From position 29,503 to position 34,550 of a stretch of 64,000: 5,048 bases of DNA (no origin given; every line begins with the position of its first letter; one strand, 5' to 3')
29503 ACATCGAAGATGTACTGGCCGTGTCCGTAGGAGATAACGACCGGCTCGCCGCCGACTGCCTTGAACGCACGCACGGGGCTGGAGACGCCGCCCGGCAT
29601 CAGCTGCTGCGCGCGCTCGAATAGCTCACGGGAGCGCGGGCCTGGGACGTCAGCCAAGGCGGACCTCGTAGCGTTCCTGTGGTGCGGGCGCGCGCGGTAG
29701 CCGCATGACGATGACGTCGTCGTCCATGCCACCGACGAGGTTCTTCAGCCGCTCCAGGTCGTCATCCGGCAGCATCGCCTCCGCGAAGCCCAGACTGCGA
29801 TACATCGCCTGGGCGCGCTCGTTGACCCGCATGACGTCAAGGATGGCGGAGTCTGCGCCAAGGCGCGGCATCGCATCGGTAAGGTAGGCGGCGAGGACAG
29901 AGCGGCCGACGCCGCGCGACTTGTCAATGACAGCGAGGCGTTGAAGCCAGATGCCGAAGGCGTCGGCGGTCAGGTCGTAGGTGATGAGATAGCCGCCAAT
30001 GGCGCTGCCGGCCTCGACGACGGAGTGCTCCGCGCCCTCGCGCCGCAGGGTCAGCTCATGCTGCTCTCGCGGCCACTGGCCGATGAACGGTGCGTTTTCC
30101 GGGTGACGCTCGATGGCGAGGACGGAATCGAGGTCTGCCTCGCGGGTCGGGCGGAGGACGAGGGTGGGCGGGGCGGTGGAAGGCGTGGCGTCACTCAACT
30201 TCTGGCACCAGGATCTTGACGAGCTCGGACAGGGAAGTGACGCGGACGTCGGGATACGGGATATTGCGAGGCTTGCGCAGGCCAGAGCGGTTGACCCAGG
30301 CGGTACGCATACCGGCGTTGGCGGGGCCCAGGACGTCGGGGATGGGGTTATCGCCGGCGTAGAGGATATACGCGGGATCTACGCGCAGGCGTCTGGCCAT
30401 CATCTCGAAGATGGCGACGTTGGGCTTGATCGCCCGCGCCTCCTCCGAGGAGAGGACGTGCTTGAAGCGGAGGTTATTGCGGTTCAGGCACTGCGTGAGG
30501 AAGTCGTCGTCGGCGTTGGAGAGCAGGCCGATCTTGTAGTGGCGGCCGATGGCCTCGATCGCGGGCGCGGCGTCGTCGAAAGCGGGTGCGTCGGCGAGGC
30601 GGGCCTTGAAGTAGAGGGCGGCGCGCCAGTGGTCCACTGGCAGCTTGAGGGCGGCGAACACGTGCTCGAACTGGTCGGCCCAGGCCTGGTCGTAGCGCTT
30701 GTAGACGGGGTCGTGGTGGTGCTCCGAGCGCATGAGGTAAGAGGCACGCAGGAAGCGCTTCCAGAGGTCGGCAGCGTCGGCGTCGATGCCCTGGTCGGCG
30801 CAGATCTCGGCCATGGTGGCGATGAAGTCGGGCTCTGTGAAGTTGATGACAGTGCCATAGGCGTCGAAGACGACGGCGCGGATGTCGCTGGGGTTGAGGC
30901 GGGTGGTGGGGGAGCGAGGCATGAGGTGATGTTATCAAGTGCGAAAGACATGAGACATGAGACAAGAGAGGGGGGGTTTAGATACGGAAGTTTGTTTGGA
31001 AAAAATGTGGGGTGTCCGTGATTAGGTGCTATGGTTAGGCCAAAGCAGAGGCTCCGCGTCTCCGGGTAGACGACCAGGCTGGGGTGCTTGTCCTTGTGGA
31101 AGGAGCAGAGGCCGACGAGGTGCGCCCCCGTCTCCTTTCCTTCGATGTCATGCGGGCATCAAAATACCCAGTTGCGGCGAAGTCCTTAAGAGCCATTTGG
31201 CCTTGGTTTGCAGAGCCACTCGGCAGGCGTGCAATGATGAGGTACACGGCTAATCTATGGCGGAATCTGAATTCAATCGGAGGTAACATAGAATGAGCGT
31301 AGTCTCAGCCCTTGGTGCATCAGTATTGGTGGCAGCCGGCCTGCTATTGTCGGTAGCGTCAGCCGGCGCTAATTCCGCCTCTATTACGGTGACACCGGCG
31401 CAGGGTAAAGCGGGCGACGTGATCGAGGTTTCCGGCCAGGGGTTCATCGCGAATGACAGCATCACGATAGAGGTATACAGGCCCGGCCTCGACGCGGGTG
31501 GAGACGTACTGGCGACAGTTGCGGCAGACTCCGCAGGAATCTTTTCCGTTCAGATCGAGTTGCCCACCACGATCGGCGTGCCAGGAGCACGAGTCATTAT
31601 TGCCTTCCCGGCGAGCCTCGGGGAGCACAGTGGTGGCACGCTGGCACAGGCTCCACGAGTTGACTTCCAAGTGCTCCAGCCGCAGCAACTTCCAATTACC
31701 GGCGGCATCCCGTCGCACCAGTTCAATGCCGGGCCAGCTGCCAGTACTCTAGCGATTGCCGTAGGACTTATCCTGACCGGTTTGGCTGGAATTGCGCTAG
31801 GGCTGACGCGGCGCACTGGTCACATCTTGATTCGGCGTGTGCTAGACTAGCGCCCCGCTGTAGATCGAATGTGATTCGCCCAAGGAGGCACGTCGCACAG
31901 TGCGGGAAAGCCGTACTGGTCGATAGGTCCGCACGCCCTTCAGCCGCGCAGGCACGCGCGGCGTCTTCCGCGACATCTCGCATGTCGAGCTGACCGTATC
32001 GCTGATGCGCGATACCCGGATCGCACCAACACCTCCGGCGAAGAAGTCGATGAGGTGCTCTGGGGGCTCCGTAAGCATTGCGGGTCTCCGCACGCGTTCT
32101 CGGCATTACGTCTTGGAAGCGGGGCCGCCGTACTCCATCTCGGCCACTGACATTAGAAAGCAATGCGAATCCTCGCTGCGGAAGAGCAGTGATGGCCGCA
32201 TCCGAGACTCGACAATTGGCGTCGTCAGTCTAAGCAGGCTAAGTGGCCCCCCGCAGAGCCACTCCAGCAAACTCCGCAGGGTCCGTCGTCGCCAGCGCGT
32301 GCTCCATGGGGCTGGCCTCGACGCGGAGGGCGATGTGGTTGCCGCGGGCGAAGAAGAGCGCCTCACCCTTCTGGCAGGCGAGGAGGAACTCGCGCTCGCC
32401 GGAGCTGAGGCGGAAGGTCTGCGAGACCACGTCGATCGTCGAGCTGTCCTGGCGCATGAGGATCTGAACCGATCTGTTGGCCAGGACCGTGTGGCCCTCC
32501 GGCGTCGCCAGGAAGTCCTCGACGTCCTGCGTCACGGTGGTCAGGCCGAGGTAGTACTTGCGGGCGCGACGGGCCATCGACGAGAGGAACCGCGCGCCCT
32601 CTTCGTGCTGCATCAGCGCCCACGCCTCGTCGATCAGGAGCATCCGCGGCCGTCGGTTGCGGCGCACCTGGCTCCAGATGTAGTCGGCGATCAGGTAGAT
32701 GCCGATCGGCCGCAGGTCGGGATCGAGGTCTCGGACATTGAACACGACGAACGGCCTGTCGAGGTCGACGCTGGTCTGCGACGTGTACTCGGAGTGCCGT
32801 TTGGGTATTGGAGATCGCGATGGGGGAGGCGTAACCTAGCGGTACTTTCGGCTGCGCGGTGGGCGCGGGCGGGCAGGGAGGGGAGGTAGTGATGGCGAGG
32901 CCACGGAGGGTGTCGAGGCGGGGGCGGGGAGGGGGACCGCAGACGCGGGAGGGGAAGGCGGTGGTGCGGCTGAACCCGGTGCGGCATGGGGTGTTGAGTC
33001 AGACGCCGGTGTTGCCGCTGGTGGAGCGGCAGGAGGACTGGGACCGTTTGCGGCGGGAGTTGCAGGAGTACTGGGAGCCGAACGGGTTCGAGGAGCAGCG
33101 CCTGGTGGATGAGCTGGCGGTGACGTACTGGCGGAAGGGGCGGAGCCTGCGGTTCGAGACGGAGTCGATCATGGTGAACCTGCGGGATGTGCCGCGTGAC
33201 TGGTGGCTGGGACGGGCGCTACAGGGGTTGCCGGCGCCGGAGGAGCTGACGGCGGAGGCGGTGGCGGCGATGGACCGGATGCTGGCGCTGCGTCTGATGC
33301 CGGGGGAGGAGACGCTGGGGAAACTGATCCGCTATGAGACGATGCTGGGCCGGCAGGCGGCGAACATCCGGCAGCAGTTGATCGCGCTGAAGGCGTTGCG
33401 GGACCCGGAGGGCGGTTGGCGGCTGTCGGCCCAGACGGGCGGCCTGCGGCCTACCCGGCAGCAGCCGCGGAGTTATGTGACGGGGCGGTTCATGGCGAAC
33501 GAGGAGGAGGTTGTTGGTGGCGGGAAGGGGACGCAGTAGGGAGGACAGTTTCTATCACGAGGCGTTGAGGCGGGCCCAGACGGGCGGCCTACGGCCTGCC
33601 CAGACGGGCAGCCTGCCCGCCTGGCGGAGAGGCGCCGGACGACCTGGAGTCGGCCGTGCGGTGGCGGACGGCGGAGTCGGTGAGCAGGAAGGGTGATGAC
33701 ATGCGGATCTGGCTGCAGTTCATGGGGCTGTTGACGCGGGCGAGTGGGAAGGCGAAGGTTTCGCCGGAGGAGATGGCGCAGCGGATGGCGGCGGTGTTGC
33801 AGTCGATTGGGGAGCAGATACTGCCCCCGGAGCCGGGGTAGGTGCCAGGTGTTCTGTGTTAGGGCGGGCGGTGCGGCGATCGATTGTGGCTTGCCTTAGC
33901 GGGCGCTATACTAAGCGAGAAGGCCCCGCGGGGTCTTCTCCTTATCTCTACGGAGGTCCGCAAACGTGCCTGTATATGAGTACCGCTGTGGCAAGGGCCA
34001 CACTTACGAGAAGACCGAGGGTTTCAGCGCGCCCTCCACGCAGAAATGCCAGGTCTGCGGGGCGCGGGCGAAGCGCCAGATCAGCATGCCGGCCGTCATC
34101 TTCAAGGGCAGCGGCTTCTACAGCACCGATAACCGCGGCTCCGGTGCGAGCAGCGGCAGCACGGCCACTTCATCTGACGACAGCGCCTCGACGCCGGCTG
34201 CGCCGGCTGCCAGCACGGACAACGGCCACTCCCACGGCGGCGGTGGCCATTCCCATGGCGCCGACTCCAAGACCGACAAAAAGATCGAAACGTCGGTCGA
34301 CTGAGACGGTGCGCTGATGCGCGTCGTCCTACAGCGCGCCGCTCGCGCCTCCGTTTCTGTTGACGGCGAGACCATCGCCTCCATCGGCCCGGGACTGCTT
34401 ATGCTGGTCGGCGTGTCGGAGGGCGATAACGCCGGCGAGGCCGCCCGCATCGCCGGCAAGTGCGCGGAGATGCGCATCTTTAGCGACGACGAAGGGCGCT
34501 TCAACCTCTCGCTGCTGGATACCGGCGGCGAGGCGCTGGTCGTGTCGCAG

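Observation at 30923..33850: Decayed conjugative-element patch: AT-rich junction, LPXTG-like surface protein, 5'-truncated VirB4/TrbE ATPase, duplicated gene end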

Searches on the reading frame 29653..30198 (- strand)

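Call 18: search_protein_families(library=ncbifam, proteins=[window:29653-30198:-], max_evalue=0.1)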
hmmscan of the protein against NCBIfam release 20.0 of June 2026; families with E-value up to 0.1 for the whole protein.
window:29653-30198:- (182 aa): 10 families
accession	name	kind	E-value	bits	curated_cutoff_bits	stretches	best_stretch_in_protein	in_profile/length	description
TIGR01575.1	rimI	equivalog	2.9e-08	33.9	86.4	1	34-141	9-115/132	ribosomal protein S18-alanine N-acetyltransferase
NF049894.1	CG3035_N_ac_Glu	equivalog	0.00075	18.8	280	1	93-140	245-291/300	N-acetylglutamate synthase, CG3035 family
NF007025.1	PRK09491.1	equivalog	0.0013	18.7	173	1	92-143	74-124/145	ribosomal protein S18-alanine N-acetyltransferase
NF000487.1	stat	exception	0.0056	16.2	420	1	76-142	93-165/189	streptothricin N-acetyltransferase STAT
NF002959.0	PRK03624.1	equivalog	0.0062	16.2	124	1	79-140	69-131/147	GNAT family acetyltransferase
NF040503.1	resist_ArsN1a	equivalog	0.0073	16.1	170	1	93-142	89-137/159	arsinothricin resistance N-acetyltransferase ArsN1 family A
NF041716.1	HxA_phane_GNAT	equivalog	0.015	15.2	250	1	70-141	70-143/152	cyclophane-containing RiPP N-acetyltransferase HaaN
TIGR03585.1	PseH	equivalog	0.021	14.9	93.1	1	92-142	87-137/156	UDP-4-amino-4,6-dideoxy-N-acetyl-beta-L-altrosamine N-acetyltransferase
NF041136.1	MrpORP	equivalog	0.026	13.8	450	1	87-122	7-42/365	iron-sulfur cluster carrier protein MrpORP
TIGR03448.1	mycothiol_MshD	equivalog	0.041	13.2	163.1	0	93-140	241-287/294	mycothiol synthase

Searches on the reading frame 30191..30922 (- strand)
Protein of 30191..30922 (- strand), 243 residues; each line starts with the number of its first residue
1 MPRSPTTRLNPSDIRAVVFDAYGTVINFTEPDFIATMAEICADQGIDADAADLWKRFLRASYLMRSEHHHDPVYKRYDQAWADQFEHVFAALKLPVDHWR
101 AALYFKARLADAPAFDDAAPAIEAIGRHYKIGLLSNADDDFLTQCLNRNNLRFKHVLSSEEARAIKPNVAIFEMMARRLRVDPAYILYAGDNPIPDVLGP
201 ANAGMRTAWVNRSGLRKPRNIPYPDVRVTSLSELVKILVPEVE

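Call 5: search_protein_families(library=pfam, proteins=[window:30194-30922:-], max_evalue=0.1)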
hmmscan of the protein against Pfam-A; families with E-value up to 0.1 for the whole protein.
window:30194-30922:- (243 aa): 3 families
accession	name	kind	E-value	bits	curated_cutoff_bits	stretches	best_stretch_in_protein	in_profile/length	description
PF00702.32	Hydrolase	-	1.4e-14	55.4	26.4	1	14-204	1-191/191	haloacid dehalogenase-like hydrolase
PF13419.12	HAD_2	-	5.6e-11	43.3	23.8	1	73-210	37-178/178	Haloacid dehalogenase-like hydrolase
PF13242.12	Hydrolase_like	-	1.9e-06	28.1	22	1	166-220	4-57/75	HAD-hyrolase-like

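Call 16: find_encoding_contigs(protein=window:30191-30922:-, flank=10000, max_places=6)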
Protein window:30191-30922:- (243 aa): no gene with exactly this product is on record in the collection.

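Call 18: search_protein_families(library=ncbifam, proteins=[window:30194-30922:-], max_evalue=0.1)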
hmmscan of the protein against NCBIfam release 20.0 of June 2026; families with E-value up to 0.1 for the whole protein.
window:30194-30922:- (243 aa): 24 families
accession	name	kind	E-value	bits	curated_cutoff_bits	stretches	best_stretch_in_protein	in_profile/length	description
TIGR01428.1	HAD_type_II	equivalog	4.2e-28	98.7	125.4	1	14-214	1-194/197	haloacid dehalogenase type II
TIGR02253.1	CTE7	subfamily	3.7e-23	82.5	169.75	1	14-235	2-221/221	TIGR02253 family HAD-type hydrolase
TIGR02254.1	YjjG_YfnB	equivalog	1.1e-17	64.3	159.9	1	15-238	2-223/223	YjjG family noncanonical pyrimidine nucleotidase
NF006976.0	PRK09449.1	equivalog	4.2e-17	62.4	183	1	96-239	77-223/225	pyrimidine 5'-nucleotidase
TIGR02252.1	DREG-2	subfamily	4.7e-17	62.4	155.2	1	15-209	1-203/203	HAD hydrolase, REG-2-like, family IA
TIGR01549.1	HAD-SF-IA-v1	subfamily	6.6e-10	39.6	23.3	1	127-204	75-149/149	HAD-IA family hydrolase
NF009804.0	PRK13288.1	equivalog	2.6e-08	33.6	218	1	127-238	97-210/215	pyrophosphatase PpaX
NF052576.1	PymNtasePynAStpc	equivalog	1.6e-07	31.2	350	1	152-238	141-227/229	pyrimidine 5'-nucleotidase PynA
NF009696.0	PRK13222.1-3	equivalog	2.8e-07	30.4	359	2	14-48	3-36/223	N-acetylmuramic acid 6-phosphate phosphatase MupP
TIGR01493.1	HAD-SF-IA-v2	subfamily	1.7e-06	28.4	39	1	16-189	1-148/161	HAD-IA family hydrolase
NF008087.0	PRK10826.1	equivalog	3.9e-06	26.7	191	1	12-236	5-217/222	hexitol phosphatase HxpB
NF053830.1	RUBPPhHalo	equivalog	4e-06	26.6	330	1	131-237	122-233/234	ribulose-1,5-bisphosphate 5-phosphatase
TIGR01662.1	HAD-SF-IIIA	subfamily_domain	6.6e-06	26.3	44.6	1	111-212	23-140/141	HAD-IIIA family hydrolase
NF009695.0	PRK13222.1-2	equivalog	8.7e-06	25.4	225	1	13-237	5-221/226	phosphoglycolate phosphatase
NF008018.0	PRK10748.1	equivalog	1.4e-05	24.4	225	1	152-214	149-211/238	5-amino-6-(5-phospho-D-ribitylamino)uracil phosphatase YigB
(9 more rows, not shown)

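Call 37: find_related_loci(query=window:30194-30922:-, collection=metagenome_contigs, flank=8000)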
Query window:30194-30922:- (243 aa) in metagenome_contigs; peptide patterns used: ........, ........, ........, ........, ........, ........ (x = any residue, [..] = any of these).
186 stretches matched a pattern; 72 encode a relative of the query (tblastn E <= 1e-3); 72 distinct loci.
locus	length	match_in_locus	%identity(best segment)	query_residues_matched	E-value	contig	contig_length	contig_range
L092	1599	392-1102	82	7-243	2e-140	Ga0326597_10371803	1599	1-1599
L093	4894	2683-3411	79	1-243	4e-128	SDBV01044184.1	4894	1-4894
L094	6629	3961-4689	77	1-243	1e-126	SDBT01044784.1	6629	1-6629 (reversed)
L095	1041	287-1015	76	1-243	5e-137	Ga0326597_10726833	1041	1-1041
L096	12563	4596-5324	75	1-243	9e-123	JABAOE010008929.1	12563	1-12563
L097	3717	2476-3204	74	1-243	1e-124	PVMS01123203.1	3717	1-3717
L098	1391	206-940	69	2-240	7e-122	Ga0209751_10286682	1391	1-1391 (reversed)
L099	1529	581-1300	70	3-243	5e-121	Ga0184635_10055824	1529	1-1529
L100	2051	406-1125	70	3-243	6e-118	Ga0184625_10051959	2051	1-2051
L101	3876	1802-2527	69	1-242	1e-112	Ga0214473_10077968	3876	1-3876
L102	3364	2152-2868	69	3-241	5e-113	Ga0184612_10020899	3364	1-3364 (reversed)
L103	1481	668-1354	71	12-240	5e-117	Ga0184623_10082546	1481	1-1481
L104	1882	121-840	69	2-241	1e-114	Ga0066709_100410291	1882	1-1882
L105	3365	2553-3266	69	2-239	3e-110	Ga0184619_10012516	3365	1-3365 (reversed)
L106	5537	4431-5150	68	2-241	1e-107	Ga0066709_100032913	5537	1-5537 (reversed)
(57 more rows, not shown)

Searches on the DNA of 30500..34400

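Call 56: search_rna_families(source=window, start=30500, end=34400, threshold=evalue, max_evalue=1)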
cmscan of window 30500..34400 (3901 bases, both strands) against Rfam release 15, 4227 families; matches with E-value up to 1: 0.
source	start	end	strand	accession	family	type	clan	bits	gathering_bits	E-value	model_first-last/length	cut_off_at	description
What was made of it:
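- Tried and rejected: An Rfam scan of 30500-34400 was empty (call 56).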
